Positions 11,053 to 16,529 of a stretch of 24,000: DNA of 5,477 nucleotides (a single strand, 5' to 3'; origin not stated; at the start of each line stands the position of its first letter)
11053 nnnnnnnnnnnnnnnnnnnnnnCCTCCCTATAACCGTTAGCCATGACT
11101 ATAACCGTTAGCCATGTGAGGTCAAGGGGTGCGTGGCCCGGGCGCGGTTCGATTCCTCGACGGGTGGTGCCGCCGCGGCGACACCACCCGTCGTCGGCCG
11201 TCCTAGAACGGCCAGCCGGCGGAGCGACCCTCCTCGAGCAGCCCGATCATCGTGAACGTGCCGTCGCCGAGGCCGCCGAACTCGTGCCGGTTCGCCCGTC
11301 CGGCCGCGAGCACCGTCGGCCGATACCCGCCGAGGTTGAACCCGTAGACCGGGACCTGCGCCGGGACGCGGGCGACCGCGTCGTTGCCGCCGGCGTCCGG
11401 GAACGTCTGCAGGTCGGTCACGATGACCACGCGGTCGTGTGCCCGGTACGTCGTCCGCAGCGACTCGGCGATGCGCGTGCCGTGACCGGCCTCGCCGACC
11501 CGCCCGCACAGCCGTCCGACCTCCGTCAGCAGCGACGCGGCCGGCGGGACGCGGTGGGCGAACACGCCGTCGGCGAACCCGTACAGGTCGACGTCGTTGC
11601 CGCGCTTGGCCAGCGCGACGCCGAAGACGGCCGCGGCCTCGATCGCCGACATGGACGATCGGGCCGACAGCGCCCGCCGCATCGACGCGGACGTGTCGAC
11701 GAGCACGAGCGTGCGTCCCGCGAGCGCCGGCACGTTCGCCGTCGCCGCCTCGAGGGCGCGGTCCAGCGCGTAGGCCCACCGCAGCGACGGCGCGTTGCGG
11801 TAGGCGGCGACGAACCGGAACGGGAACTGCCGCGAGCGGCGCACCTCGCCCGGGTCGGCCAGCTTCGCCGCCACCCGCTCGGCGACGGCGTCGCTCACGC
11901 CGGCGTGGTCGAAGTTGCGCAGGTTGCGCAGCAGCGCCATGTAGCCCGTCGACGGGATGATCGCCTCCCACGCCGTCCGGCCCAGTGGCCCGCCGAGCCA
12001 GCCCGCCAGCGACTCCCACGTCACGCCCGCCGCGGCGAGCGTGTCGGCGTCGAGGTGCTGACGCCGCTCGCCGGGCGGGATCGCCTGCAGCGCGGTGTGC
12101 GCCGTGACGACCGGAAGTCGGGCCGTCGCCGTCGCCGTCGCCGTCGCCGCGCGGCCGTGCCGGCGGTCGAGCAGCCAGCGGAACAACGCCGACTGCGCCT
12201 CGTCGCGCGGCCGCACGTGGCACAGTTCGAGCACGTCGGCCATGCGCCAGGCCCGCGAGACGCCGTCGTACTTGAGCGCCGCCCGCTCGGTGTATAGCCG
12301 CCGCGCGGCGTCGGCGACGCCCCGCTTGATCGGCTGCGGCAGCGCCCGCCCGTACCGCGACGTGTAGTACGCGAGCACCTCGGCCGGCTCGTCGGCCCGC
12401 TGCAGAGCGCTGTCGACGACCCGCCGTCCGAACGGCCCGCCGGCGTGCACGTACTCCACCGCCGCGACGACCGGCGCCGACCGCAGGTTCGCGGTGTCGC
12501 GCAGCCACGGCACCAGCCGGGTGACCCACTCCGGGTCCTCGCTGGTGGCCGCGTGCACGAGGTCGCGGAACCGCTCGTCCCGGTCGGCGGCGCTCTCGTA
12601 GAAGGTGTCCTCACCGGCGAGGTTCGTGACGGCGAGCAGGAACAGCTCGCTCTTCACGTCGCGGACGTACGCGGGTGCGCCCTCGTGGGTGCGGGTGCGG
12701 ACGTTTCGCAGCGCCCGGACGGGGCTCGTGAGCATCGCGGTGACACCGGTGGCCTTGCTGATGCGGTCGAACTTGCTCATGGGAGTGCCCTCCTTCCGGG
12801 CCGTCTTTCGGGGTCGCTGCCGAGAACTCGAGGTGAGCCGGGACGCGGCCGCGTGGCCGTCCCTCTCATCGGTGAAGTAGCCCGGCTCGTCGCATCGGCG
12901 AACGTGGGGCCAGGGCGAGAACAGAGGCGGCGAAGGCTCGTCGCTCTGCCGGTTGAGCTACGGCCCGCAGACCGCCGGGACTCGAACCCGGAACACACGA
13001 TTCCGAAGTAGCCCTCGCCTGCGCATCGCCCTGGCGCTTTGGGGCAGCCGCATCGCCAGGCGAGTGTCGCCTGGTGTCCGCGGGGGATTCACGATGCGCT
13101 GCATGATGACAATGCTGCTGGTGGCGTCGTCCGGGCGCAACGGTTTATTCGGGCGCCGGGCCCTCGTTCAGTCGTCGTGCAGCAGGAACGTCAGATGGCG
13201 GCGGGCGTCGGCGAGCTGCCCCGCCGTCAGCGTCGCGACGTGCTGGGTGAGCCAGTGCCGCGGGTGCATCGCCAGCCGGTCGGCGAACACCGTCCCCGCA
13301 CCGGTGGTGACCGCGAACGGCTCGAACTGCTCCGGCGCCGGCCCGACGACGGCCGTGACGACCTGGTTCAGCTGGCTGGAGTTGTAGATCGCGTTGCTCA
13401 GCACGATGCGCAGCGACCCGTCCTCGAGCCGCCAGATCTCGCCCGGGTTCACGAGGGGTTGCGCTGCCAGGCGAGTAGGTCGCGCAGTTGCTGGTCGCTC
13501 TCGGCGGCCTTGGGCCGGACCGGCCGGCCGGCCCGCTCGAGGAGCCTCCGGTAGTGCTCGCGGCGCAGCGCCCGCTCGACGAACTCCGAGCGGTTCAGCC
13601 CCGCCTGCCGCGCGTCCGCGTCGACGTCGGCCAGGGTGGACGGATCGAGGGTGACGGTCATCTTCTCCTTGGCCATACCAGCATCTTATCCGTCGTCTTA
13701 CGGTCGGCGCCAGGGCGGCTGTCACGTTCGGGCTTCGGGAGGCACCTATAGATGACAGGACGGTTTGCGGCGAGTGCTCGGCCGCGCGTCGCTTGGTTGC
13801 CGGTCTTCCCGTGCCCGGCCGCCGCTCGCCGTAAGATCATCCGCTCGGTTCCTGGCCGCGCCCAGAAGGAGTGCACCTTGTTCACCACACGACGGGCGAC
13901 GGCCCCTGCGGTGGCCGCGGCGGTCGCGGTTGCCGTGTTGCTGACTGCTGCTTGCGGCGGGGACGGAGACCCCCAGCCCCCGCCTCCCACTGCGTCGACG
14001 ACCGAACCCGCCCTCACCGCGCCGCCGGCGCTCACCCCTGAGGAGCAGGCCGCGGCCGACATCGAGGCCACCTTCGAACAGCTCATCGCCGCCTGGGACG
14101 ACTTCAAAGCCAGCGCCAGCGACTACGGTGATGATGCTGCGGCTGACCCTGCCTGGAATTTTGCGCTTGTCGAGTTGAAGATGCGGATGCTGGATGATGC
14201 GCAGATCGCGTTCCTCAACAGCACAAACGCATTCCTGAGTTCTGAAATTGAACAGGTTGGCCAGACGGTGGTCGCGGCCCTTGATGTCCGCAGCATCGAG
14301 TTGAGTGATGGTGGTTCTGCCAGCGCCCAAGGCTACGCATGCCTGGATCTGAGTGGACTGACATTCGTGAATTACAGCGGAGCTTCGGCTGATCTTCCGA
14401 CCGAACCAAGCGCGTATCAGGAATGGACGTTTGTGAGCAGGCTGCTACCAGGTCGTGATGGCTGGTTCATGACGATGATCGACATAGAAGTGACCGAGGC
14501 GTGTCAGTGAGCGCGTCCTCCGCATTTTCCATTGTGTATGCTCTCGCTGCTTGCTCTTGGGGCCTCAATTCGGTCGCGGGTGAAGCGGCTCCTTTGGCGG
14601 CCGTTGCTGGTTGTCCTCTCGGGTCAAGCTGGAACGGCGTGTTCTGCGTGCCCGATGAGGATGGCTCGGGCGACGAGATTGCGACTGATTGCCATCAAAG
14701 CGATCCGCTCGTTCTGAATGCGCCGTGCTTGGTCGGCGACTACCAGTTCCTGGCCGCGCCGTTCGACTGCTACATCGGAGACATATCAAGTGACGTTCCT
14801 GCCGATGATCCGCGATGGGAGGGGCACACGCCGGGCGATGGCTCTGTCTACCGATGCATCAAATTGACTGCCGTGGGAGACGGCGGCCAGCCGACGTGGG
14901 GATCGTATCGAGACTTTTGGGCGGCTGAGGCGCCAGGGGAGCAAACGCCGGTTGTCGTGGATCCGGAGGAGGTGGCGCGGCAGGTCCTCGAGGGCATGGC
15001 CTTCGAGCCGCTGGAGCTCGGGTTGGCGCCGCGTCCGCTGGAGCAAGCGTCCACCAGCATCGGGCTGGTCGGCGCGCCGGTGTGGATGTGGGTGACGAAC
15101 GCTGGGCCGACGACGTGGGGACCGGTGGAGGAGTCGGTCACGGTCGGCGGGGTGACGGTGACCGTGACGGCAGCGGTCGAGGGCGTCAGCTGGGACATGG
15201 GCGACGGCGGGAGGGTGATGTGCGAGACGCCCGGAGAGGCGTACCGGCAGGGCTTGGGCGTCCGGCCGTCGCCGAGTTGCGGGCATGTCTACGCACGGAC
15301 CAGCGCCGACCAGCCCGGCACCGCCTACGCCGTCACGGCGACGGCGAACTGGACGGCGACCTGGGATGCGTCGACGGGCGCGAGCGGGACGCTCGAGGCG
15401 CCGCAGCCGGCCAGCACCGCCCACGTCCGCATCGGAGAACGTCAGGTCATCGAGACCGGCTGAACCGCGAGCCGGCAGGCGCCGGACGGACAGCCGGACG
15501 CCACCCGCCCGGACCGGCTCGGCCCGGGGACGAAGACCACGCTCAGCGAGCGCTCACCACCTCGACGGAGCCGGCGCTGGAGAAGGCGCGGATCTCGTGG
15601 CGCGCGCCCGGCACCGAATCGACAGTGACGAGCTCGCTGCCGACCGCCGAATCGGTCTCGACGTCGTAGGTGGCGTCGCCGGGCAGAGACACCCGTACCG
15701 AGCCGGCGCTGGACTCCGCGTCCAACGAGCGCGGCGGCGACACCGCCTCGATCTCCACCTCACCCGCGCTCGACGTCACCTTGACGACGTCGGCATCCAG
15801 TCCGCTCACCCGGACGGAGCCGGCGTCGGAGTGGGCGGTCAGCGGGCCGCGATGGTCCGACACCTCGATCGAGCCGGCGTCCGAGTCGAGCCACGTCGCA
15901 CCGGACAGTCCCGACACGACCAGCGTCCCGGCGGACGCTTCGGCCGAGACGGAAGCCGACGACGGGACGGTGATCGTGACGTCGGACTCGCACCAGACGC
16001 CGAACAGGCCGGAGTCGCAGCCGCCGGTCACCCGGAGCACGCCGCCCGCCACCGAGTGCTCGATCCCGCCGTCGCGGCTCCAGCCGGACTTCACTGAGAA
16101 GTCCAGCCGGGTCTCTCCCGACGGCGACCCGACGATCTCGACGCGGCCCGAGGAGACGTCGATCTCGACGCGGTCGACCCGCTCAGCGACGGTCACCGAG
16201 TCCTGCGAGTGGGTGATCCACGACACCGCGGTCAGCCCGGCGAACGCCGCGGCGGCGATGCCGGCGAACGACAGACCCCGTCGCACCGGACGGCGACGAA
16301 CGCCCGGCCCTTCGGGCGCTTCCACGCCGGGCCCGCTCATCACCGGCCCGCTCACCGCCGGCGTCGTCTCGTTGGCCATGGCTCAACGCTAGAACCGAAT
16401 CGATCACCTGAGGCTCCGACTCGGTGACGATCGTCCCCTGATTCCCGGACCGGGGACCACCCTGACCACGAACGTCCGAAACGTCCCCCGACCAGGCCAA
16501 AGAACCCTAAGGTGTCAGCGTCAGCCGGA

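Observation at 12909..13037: Unannotated, circularly permuted tRNA-like Y RNA (YrlA-type) just upstream of a Ro60/Rsr gene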

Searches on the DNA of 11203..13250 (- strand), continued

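Call 62: search_rna_families(sources=[L004, L005, L006, L009, L010, L011, L012, L013, L015, L020, L029, L034, L035, L037, L039, L044, L051, L052, L002, L007], threshold=gathering)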
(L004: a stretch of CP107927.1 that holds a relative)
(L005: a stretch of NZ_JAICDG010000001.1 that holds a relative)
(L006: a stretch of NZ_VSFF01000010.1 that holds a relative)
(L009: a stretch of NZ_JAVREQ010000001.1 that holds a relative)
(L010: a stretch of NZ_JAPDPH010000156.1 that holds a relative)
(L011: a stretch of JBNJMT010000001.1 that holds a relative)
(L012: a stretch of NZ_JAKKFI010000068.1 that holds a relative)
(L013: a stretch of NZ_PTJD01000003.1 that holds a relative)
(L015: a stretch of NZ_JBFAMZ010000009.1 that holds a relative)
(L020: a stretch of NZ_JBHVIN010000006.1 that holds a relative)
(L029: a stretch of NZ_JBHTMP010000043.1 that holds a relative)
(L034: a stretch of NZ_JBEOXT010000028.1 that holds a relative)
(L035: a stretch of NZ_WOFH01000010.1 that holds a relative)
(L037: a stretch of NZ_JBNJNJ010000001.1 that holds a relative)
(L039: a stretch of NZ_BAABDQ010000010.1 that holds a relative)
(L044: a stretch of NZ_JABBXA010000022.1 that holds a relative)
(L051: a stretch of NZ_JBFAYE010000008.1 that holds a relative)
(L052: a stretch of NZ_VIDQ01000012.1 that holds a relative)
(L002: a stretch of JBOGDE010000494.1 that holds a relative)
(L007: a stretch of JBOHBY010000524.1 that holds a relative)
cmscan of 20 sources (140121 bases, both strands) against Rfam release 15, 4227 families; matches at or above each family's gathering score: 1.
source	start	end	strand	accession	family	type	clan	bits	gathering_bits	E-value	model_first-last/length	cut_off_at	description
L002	76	149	+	RF00005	tRNA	Gene; tRNA;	CL00001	63.4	29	4.6e-11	1-71/71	no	tRNA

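Call 73: build_rna_model(alignment_id=A3, structure=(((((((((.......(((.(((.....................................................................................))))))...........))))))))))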
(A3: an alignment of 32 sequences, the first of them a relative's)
Model R2 built from alignment A3 (32 sequences, 134 columns); structure: as given.
model positions 91; base pairs 15; branch points 0; effective number of sequences 5.54; information 0.627 bits per position. Calibrated on 0.2 Mb of random sequence (short: E-values are rough).
structure used (alignment columns):
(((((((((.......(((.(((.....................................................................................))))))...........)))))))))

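Call 74: search_with_rna_model(model_id=R2, source=window, max_evalue=10, filters=off, show_alignments=3)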
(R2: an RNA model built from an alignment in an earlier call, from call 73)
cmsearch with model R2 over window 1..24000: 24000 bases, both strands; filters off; matches with E-value up to 10: 136.
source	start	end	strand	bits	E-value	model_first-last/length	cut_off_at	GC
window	12909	13035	-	48.6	1.4e-10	1-91/91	no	0.69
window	12815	12904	-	36.5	1.8e-07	1-91/91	no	0.71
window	22408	22430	+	16.6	0.022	1-91/91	no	0.87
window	22193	22222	+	15.4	0.045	1-91/91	no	0.9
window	7385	7434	-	15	0.057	1-91/91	no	0.8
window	7298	7355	+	14.6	0.07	1-91/91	no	0.72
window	2934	2958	-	13.8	0.12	1-91/91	no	0.92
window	12500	12553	-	13.4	0.15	1-91/91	no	0.78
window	9880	9921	-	12.9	0.19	1-91/91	no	0.74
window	22408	22430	-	12.4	0.26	1-91/91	no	0.87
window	8987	9044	-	12.3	0.28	1-91/91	no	0.74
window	15508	15528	-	11.7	0.39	1-91/91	no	0.9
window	15348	15415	-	11.4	0.48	1-91/91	no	0.78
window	13397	13433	+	11.2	0.54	1-91/91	no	0.73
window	19817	19839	+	11.1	0.55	1-91/91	no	0.87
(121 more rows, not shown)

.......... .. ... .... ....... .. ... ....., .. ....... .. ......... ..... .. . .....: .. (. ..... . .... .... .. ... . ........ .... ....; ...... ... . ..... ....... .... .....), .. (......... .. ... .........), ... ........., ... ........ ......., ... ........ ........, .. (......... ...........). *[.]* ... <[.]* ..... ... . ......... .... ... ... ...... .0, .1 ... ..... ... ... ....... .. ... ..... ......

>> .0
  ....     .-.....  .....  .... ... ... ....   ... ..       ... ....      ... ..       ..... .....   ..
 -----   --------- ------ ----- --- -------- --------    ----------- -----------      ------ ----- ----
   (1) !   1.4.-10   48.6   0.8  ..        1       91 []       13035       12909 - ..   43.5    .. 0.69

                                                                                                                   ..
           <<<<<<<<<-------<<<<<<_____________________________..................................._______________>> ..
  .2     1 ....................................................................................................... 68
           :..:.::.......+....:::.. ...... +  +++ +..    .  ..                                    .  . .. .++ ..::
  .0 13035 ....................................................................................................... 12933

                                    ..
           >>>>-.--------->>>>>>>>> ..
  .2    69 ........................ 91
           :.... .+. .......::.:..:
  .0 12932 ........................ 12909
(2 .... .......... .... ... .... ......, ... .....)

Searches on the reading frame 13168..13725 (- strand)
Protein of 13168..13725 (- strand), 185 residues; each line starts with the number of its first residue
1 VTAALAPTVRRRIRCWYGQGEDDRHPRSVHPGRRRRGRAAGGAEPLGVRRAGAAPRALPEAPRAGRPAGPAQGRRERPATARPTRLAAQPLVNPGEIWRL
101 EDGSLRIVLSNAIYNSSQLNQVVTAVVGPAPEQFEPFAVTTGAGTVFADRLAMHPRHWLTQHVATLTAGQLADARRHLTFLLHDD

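Call 6: search_protein_families(library=pfam, proteins=[window:13168-13725:-])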
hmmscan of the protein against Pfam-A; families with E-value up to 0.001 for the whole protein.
window:13168-13725:- (185 aa): 0 families

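Call 27: search_protein_families(library=pfam, proteins=[window:13168-13725:-], max_evalue=0.1)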
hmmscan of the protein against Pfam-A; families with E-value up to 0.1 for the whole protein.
window:13168-13725:- (185 aa): 0 families

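Call 61: search_protein_families(library=ncbifam, proteins=[window:13168-13725:-], max_evalue=0.001)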
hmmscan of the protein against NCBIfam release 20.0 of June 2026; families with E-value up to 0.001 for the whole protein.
window:13168-13725:- (185 aa): 0 families

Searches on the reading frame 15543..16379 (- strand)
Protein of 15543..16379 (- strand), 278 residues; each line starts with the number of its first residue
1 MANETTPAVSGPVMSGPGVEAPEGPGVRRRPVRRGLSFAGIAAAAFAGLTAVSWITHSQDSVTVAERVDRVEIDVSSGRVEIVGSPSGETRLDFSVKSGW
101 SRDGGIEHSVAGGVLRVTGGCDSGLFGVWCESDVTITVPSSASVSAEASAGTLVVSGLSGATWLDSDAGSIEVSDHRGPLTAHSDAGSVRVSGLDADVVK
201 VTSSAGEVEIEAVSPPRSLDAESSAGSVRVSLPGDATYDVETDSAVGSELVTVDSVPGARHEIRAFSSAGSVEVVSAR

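Call 26: search_protein_families(library=pfam, proteins=[window:15543-16379:-], max_evalue=0.01)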
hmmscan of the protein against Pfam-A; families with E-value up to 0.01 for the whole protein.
window:15543-16379:- (278 aa): 2 families
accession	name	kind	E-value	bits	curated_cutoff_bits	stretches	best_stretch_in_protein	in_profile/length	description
PF13349.12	DUF4097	-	2.1e-08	34.3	22.9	1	69-244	2-184/247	Toastrack DUF4097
PF20611.3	DUF6801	-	0.0031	18.1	26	1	133-250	17-141/161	Family of unknown function (DUF6801)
